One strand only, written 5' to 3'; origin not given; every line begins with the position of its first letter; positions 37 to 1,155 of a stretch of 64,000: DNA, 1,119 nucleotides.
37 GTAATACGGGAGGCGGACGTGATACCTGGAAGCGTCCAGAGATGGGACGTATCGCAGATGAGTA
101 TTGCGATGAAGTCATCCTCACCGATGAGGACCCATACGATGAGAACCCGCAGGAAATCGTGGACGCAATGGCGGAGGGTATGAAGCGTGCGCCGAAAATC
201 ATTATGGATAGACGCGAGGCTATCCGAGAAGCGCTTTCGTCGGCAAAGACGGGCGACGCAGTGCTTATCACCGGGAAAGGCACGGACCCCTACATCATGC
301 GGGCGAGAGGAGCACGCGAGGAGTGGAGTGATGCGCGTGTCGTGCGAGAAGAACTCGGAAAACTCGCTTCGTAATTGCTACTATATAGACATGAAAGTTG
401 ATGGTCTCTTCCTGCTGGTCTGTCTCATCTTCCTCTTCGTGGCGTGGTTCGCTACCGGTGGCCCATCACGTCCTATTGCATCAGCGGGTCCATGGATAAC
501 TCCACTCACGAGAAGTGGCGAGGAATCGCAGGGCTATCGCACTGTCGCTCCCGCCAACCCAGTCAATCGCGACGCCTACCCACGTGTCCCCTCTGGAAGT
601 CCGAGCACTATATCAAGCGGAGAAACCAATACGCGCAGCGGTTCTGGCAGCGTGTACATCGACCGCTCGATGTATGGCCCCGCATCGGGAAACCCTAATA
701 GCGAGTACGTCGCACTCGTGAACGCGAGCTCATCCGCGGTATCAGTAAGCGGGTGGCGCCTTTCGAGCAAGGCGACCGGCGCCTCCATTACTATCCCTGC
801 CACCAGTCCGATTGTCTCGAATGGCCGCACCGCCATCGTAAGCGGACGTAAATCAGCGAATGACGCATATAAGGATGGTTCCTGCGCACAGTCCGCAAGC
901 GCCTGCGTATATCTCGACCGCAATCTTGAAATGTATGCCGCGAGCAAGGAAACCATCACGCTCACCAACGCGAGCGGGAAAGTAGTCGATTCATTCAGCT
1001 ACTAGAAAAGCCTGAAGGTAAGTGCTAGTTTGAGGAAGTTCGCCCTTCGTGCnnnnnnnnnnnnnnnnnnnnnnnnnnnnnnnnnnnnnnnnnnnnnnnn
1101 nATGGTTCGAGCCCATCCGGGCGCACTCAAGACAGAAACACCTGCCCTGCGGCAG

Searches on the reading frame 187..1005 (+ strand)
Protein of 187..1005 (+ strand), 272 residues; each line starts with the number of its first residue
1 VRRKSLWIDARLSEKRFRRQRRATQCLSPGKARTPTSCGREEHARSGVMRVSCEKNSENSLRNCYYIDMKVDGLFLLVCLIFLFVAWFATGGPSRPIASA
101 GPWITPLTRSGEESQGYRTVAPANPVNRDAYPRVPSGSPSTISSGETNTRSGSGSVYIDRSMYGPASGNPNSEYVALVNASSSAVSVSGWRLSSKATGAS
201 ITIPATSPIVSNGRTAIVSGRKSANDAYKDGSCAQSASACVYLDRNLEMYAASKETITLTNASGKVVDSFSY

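Call 73: search_protein_families(library=pfam, proteins=[window:187-1005:+], max_evalue=0.00001)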
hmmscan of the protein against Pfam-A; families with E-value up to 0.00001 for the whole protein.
window:187-1005:+ (272 aa): 1 family
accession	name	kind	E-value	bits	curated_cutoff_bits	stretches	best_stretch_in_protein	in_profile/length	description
PF00932.25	LTD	-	1.2e-14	55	34.3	1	151-272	3-107/109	Lamin Tail Domain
